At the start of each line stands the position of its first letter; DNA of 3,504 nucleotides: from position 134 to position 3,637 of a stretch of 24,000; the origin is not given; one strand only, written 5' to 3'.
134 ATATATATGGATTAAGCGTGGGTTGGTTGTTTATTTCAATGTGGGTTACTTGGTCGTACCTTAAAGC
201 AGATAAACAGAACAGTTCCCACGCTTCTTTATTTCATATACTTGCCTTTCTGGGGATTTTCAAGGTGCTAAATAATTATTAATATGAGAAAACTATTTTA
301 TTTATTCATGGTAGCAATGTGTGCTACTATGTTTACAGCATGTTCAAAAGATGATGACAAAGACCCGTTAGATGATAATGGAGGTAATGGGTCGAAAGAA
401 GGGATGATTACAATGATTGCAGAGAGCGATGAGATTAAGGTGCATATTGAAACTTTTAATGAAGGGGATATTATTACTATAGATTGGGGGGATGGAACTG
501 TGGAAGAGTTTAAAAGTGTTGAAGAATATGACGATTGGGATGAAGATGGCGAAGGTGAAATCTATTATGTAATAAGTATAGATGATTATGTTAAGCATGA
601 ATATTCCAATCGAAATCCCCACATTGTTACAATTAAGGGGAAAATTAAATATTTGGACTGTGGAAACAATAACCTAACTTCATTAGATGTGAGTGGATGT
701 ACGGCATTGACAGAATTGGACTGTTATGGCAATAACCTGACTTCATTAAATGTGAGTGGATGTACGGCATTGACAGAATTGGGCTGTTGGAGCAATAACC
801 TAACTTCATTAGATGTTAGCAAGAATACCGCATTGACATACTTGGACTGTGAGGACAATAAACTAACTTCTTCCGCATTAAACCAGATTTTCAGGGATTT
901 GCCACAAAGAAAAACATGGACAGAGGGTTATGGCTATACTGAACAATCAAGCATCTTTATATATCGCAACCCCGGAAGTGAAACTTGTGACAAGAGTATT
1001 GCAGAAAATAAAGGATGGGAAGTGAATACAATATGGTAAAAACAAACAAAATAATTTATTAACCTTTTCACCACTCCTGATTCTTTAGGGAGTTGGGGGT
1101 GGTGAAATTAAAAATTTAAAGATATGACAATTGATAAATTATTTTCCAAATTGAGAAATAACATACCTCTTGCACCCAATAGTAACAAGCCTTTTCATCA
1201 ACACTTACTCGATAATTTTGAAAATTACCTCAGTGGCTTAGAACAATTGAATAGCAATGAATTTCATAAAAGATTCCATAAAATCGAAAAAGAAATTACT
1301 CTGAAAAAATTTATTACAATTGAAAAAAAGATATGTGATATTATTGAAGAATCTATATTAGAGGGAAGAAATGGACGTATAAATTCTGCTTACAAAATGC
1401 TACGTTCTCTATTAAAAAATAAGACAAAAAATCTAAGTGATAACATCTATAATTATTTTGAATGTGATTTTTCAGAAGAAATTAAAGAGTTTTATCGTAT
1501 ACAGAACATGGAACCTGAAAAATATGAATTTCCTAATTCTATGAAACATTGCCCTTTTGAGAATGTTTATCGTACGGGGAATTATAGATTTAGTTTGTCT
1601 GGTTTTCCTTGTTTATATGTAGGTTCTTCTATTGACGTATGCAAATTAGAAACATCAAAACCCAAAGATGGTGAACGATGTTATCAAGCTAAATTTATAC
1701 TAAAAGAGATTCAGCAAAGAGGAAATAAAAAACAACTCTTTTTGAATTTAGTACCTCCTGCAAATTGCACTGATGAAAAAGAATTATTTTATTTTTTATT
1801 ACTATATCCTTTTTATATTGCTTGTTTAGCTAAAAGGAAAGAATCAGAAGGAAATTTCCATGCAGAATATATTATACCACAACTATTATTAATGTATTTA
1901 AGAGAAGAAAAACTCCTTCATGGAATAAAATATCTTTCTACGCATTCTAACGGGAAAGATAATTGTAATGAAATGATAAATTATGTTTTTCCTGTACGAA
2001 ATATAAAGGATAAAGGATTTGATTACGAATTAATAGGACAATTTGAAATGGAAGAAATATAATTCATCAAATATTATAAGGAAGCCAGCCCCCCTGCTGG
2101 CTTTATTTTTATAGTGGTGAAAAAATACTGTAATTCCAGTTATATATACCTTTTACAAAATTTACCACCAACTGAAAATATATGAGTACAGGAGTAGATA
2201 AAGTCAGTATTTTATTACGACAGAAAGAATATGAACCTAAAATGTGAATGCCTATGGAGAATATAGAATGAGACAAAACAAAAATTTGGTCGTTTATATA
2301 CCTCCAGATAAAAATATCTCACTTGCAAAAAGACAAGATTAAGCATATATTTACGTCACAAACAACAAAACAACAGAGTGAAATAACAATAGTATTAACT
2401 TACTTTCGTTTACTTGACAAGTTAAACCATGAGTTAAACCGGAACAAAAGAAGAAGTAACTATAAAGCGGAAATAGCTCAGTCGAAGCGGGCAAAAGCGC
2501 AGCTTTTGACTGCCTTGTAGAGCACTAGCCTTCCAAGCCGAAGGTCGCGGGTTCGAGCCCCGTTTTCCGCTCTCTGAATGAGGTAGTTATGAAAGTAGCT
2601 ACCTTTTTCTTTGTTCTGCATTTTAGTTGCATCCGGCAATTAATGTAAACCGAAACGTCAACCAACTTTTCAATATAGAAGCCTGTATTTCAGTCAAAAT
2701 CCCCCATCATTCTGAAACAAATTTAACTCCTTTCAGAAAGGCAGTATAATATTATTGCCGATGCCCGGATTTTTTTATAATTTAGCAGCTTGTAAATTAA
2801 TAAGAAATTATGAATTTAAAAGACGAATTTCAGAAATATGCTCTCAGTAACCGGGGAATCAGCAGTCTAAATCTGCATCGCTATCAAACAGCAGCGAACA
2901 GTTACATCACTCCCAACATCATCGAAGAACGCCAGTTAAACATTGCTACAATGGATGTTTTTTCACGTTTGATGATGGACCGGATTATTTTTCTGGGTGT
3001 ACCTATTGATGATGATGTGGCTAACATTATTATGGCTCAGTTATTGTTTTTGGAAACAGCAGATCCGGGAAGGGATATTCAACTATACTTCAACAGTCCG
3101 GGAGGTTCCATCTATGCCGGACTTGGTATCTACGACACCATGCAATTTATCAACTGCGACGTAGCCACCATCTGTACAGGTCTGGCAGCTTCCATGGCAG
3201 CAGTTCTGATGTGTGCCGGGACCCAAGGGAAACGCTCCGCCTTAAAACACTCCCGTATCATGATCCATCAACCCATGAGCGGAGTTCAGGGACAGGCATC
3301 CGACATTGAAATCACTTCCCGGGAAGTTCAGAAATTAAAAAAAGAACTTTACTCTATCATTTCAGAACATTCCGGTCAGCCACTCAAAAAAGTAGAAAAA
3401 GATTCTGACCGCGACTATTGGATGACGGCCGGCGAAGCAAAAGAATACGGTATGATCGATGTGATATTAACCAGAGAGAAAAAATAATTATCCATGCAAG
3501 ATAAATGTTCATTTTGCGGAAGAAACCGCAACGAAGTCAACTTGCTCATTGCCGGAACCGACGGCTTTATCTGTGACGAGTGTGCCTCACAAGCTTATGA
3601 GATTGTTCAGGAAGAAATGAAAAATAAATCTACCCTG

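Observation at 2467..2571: tRNA-Gly(UCC)-like gene interrupted by a 32-nt hairpin-forming insertion between G18 and G19, with a rewired anticodon stem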

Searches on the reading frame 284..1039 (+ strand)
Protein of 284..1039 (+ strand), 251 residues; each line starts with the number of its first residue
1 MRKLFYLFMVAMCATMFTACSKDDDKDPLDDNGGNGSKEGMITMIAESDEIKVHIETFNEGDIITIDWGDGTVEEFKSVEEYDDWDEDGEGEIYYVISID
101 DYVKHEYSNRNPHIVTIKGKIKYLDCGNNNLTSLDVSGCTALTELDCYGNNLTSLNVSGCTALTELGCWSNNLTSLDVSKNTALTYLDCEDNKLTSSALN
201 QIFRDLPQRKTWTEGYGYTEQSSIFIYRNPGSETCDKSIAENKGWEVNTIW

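Call 8: search_protein_families(library=pfam, proteins=[window:284-1039:+])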
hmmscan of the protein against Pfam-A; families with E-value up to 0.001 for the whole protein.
window:284-1039:+ (251 aa): 2 families
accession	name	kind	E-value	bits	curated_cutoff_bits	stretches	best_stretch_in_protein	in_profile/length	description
PF12799.13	LRR_4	-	6.9e-13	48.8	27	2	121-155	3-39/44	Leucine Rich repeats (2 copies)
PF00560.39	LRR_1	-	0.00035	20.5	20.6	0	121-139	2-20/23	Leucine Rich Repeat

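Call 56: search_protein_families(library=pfam, proteins=[window:284-1039:+], max_evalue=0.01)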
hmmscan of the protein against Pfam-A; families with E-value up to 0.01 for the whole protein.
window:284-1039:+ (251 aa): 5 families
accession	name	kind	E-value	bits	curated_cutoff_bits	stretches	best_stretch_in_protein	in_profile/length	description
PF12799.13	LRR_4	-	6.9e-13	48.8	27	2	121-155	3-39/44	Leucine Rich repeats (2 copies)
PF00560.39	LRR_1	-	0.00035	20.5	20.6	0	121-139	2-20/23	Leucine Rich Repeat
PF13516.12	LRR_6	-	0.001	19.4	23.4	0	128-140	2-14/24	Leucine Rich repeat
PF13855.12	LRR_8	-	0.0013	18.9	27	0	120-152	26-61/61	Leucine rich repeat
PF23952.1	LRR_EndoS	-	0.0027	18.4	27.9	1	129-192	45-116/116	Endo-beta-N-acetylglucosaminidase EndoS LRR domain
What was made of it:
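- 284..1039 (+): Cargo gene: leucine-rich-repeat protein. Pfam LRR_4, E 6.9e-13 (calls 8, 56).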

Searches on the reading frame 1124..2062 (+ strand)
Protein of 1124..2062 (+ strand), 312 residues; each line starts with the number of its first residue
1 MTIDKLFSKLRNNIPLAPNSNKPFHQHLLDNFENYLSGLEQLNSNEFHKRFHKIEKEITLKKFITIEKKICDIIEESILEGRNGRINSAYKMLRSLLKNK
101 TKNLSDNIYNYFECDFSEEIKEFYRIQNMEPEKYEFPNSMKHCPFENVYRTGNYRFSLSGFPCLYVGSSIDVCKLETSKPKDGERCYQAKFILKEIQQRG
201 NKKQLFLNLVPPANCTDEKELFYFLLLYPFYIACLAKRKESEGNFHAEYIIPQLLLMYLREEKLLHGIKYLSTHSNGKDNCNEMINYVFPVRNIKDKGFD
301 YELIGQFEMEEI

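Call 8: search_protein_families(library=pfam, proteins=[window:1124-2062:+])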
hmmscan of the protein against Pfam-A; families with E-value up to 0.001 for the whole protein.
window:1124-2062:+ (312 aa): 1 family
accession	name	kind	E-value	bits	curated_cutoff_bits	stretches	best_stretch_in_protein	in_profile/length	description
PF08808.17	RES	-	0.00024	21.6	23.2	0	142-278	17-130/157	RES domain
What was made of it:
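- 1124..2062 (+): Cargo gene: RES-domain-like protein in a low-GC segment. Pfam RES at 21.6 bits, below the 23.2 cut-off (call 8).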

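Call 56: search_protein_families(library=pfam, proteins=[window:1124-2062:+], max_evalue=0.01)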
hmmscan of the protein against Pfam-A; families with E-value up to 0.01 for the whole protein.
window:1124-2062:+ (312 aa): 1 family
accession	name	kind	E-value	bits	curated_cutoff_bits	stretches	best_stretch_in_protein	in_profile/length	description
PF08808.17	RES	-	0.00024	21.6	23.2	1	142-278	17-130/157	RES domain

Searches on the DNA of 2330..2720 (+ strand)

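Call 4: search_rna_families(source=window, start=2380, end=2680, threshold=evalue, max_evalue=10, show_alignments=4)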
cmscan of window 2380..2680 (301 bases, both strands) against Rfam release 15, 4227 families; matches with E-value up to 10: 1.
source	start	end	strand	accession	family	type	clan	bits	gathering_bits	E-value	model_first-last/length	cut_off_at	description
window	2497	2571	+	RF00005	tRNA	Gene; tRNA;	CL00001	19.4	29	0.13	1-71/71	no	tRNA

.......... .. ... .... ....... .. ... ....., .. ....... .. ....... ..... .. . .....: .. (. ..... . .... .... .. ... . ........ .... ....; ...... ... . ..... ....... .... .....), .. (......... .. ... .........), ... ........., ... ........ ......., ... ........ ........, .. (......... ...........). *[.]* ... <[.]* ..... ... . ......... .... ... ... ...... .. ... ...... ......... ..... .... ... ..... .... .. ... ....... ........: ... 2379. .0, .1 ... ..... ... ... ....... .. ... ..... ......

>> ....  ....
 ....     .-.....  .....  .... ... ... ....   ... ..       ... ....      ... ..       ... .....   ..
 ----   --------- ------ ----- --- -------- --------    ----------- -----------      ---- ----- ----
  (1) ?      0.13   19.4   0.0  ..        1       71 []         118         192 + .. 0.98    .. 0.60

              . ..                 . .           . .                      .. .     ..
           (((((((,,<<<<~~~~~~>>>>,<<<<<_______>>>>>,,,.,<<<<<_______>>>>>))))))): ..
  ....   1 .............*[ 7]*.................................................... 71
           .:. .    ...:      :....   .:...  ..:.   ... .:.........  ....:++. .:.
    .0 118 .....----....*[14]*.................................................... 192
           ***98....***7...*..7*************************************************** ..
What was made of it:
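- On Canonical bacterial tRNA (Rfam RF00005; functional tRNA-Gly(UCC)): 19.4 bits against 29 (call 4).
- Checked: With permissive settings RF00005 gives 19.4 bits against a cut-off of 29 (call 4).
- Two anticodon-stem mismatches here, and only 19.4 bits (call 4).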

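Call 27: search_dna_similar(query=window:2467-2571:+, collection=phages, mode=distant, max_evalue=0.001, max_rows=25)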
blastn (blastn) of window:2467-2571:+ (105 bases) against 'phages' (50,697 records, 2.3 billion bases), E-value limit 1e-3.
Records with a match: 66; places in all: 66; records where one place covers at least 80% of the query: 0.
Best place of each record, by identity: 90-95% 2; 80-90% 64.
By first word of the organism name: Caulobacter 18; Synechococcus 16; Aeromonas 13; Streptomyces 10; Acinetobacter 2; Microbacterium 2; Enterococcus 1; uncultured 1; Bacteriophage 1; Virus 1; and 1 more.
By host as written in the record: Synechococcus 11; Aeromonas hydrophila 9; Caulobacter crescentus NA1000 6; - 6; Synechococcus sp. WH7803 5; Caulobacter crescentus 4; Caulobacter vibrioides 4; Caulobacter vibrioides CB15 3; and 10 more.
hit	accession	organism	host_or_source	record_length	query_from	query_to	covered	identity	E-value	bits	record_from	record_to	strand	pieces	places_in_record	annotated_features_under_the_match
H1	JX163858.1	Caulobacter phage phiCbK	Caulobacter crescentus CB15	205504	53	105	50%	87.0%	4e-6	56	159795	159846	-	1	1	tRNA-Gly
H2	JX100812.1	Caulobacter virus Magneto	Caulobacter crescentus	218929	53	105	50%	87.0%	4e-6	56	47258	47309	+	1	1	tRNA-Gly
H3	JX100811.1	Caulobacter virus Karma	Caulobacter crescentus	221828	53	105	50%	87.0%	4e-6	56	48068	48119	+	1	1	tRNA-Gly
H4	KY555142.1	Caulobacter phage Ccr10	Caulobacter crescentus NA1000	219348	53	105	50%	87.0%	4e-6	56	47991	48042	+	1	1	tRNA-Gly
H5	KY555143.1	Caulobacter phage Ccr2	Caulobacter crescentus NA1000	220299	53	105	50%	87.0%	4e-6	56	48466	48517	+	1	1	tRNA-Gly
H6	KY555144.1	Caulobacter phage Ccr5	Caulobacter crescentus NA1000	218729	53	105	50%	87.0%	4e-6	56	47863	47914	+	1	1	tRNA-Gly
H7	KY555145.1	Caulobacter phage Ccr29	Caulobacter crescentus NA1000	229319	53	105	50%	87.0%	4e-6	56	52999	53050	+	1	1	tRNA-Gly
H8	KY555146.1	Caulobacter phage Ccr32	Caulobacter crescentus NA1000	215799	53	105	50%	87.0%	4e-6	56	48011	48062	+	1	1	tRNA-Gly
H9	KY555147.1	Caulobacter phage Ccr34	Caulobacter crescentus NA1000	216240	53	105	50%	87.0%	4e-6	56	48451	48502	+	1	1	tRNA-Gly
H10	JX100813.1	Caulobacter phage phiCbK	Caulobacter vibrioides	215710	53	105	50%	87.0%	4e-6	56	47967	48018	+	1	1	tRNA-Gly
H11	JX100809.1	Caulobacter phage CcrSwift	Caulobacter vibrioides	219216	53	105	50%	87.0%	4e-6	56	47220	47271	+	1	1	tRNA-Gly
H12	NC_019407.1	Caulobacter virus Magneto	Caulobacter crescentus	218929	53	105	50%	87.0%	4e-6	56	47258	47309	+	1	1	tRNA-Gly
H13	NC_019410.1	Caulobacter virus Karma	Caulobacter crescentus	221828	53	105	50%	87.0%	4e-6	56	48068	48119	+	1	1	tRNA-Gly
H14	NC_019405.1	Caulobacter phage phiCbK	Caulobacter vibrioides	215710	53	105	50%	87.0%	4e-6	56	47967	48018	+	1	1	tRNA-Gly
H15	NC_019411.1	Caulobacter phage CcrSwift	Caulobacter vibrioides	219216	53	105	50%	87.0%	4e-6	56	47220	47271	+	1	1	tRNA-Gly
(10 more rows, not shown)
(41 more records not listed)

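Call 28: search_dna_similar(query=window:2467-2571:+, collection=plasmids, mode=distant, max_evalue=0.001, max_rows=25)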
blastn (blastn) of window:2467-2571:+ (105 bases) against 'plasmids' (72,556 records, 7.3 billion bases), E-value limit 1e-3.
Records with a match: 37; places in all: 59; records where one place covers at least 80% of the query: 0.
Best place of each record, by identity: 90-95% 7; 80-90% 29; 60-80% 1.
By first word of the organism name: Bacteroides 5; Parabacteroides 4; Phocaeicola 4; Acinetobacter 4; Sphingobium 3; Cetobacterium 2; Acetoanaerobium 1; Klebsiella 1; Paenibacillus 1; Rhodobacter 1; and 11 more.
By predicted mobility (MOB-suite, as given by PLSDB): non-mobilizable 33; conjugative 2; mobilizable 2.
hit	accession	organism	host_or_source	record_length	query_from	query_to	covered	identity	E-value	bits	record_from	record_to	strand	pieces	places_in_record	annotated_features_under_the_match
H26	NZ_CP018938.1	Bacteroides fragilis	Homo sapiens,wound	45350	52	105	51%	90.7%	1e-11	76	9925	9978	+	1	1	none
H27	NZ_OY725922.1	Bacteroides finegoldii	-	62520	52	105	51%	90.7%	1e-11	76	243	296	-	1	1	none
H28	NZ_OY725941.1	Bacteroides finegoldii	-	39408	52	105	51%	90.7%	1e-11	76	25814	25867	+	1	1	none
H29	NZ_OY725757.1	Parabacteroides distasonis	-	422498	52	105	51%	90.7%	1e-11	76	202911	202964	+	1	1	none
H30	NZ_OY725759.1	Parabacteroides distasonis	-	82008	52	105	51%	90.7%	1e-11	76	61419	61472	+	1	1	none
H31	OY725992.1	Phocaeicola massiliensis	-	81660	52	105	51%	90.7%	1e-11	76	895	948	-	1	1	record has no annotation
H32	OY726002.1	Phocaeicola massiliensis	-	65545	52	105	51%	90.7%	1e-11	76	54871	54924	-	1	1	record has no annotation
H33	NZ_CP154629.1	Acetoanaerobium noterae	cell culture,Sludge of a digestion ...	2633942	51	105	52%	87.5%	8e-8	64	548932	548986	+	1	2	none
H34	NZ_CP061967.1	Klebsiella pneumoniae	Homo sapiens,whole organism,bile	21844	51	105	52%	85.7%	9e-7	59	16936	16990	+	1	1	record has no annotation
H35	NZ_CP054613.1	Paenibacillus cellulosilyticus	cell culture,soil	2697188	51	105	52%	85.7%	9e-7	59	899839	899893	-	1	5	none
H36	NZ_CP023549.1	Rhodobacter sp. CZR27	cell culture,paddy soil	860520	48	105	55%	81.0%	1e-5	56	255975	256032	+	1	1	none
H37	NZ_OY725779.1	Parabacteroides distasonis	-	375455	51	105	52%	83.9%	4e-5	55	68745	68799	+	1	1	none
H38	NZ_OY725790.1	Parabacteroides distasonis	-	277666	51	105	52%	83.9%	4e-5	55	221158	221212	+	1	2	none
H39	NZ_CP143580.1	Enterococcus faecalis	Homo sapiens,bacterial isolate,sonicate ...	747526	51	105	52%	83.6%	9e-7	60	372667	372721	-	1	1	none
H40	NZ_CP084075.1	Fusobacterium vincentii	-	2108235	51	105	52%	83.6%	9e-7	60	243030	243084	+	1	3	none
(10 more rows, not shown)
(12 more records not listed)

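Call 29: get_annotated_region(hit=H29, flank=600)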
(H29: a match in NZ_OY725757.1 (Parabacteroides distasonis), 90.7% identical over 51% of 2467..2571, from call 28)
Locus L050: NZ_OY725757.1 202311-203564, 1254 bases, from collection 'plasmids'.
description: Parabacteroides distasonis strain Parabacteroides distasonis TSDC17.2-1.1 plasmid 12, complete sequence
organism: Parabacteroides distasonis (NCBI taxid 823)
taxonomy: Bacteria; Bacteroidota; Bacteroidia; Bacteroidales; Tannerellaceae; Parabacteroides; Parabacteroides distasonis
host: -; source: -; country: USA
typing (MOB-suite, as given by PLSDB): non-mobilizable
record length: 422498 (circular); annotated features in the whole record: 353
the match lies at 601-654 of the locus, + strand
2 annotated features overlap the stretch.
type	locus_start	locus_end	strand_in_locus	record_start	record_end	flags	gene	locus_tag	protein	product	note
CDS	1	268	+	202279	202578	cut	raiA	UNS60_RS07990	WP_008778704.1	ribosome-associated translation inhibitor RaiA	GO:0009386 - translational attenuation [Evidence IEA]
CDS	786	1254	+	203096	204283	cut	tuf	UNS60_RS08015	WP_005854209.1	elongation factor Tu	GO:0006414 - translational elongation [Evidence IEA]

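Call 30: get_annotated_region(hit=H26, flank=600)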
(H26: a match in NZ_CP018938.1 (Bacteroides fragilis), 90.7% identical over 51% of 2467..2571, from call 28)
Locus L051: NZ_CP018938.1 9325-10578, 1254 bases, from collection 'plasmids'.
description: Bacteroides fragilis strain Q1F2 plasmid Q1F2-p1, complete sequence
organism: Bacteroides fragilis (NCBI taxid 817)
taxonomy: Bacteria; Bacteroidota; Bacteroidia; Bacteroidales; Bacteroidaceae; Bacteroides; Bacteroides fragilis
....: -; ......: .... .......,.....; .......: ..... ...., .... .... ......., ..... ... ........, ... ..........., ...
typing (MOB-suite, as given by PLSDB): non-mobilizable
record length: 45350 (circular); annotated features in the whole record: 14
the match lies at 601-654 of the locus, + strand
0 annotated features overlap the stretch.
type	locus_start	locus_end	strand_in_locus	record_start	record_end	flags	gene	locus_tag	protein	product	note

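Call 58: search_dna_similar(query=window:2330-2720:+, collection=plasmids, mode=distant, max_rows=25)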
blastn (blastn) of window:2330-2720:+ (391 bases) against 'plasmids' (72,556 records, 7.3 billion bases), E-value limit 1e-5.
Records with a match: 12; places in all: 19; records where one place covers at least 80% of the query: 0.
Best place of each record, by identity: 90-95% 7; 80-90% 5.
By first word of the organism name: Bacteroides 3; Parabacteroides 2; Phocaeicola 2; Acetoanaerobium 1; Klebsiella 1; Paenibacillus 1; Fusobacterium 1; Enterococcus 1.
By predicted mobility (MOB-suite, as given by PLSDB): non-mobilizable 11; conjugative 1.
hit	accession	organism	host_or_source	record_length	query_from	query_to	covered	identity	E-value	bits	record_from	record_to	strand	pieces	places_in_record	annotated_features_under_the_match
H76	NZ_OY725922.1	Bacteroides finegoldii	-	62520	189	249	16%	90.2%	1e-13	84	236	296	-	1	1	none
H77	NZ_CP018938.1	Bacteroides fragilis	Homo sapiens,wound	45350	189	244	14%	91.1%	5e-12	80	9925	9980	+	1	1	none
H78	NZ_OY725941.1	Bacteroides finegoldii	-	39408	189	244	14%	91.1%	5e-12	80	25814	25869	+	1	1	none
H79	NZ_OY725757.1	Parabacteroides distasonis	-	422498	189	244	14%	91.1%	5e-12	80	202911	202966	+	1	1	none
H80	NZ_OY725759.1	Parabacteroides distasonis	-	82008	189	244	14%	91.1%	5e-12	80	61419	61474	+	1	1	none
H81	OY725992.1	Phocaeicola massiliensis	-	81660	189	244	14%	91.1%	5e-12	80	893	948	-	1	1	record has no annotation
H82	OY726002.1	Phocaeicola massiliensis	-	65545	189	244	14%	91.1%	5e-12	80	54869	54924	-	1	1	record has no annotation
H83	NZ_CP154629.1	Acetoanaerobium noterae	cell culture,Sludge of a digestion ...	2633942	188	243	14%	87.7%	1e-7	65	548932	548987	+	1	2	none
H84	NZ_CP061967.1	Klebsiella pneumoniae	Homo sapiens,whole organism,bile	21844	188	243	14%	86.0%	1e-6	61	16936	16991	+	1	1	record has no annotation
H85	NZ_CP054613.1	Paenibacillus cellulosilyticus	cell culture,soil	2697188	188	243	14%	86.0%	1e-6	61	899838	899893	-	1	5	none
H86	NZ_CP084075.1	Fusobacterium vincentii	-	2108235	188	243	14%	83.9%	1e-6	62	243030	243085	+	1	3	none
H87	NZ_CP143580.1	Enterococcus faecalis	Homo sapiens,bacterial isolate,sonicate ...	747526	188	242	14%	83.6%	5e-6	60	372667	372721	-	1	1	none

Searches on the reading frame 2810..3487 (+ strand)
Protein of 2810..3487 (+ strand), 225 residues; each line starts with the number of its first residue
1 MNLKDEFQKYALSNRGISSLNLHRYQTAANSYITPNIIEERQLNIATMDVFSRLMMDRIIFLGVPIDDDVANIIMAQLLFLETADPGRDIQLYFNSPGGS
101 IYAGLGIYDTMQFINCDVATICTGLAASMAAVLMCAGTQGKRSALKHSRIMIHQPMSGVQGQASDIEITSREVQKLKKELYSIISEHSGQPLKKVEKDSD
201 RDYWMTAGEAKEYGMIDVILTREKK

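Call 8: search_protein_families(library=pfam, proteins=[window:2810-3487:+])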
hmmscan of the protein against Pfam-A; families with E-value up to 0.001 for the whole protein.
window:2810-3487:+ (225 aa): 1 family
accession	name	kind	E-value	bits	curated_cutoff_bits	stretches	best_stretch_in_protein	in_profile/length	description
PF00574.28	CLP_protease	-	5.6e-77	258.2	20.2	1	47-222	6-181/182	Clp protease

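Call 10: find_encoding_contigs(protein=window:2810-3487:+, flank=3000, max_places=10)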
Protein window:2810-3487:+ (225 aa): 5 contigs read that carry it; 3 places shown.
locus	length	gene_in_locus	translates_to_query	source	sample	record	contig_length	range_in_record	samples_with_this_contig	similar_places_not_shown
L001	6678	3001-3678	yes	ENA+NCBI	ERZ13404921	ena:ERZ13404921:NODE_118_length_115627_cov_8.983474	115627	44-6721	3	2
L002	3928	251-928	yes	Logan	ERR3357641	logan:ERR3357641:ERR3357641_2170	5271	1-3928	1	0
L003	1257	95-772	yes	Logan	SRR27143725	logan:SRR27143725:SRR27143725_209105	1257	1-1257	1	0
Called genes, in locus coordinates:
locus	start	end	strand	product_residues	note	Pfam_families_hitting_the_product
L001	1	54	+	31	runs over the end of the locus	?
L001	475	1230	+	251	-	PF12799:LRR_4 (weak)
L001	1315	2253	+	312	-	-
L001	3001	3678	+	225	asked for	PF00574:CLP_protease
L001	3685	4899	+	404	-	PF06689:zf-C4_ClpX, PF00493:MCM (weak), PF07724:AAA_2, PF00004:AAA, PF07728:AAA_5 (weak), PF10431:ClpB_D2-small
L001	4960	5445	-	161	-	-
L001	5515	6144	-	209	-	PF00156:Pribosyltran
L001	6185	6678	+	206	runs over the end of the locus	PF00293:NUDIX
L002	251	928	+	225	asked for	PF00574:CLP_protease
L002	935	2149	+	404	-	PF06689:zf-C4_ClpX, PF00493:MCM (weak), PF07724:AAA_2, PF00004:AAA, PF07728:AAA_5 (weak), PF10431:ClpB_D2-small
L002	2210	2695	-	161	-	-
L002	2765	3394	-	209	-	PF00156:Pribosyltran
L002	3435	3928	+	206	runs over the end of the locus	PF00293:NUDIX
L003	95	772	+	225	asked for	PF00574:CLP_protease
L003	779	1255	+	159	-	?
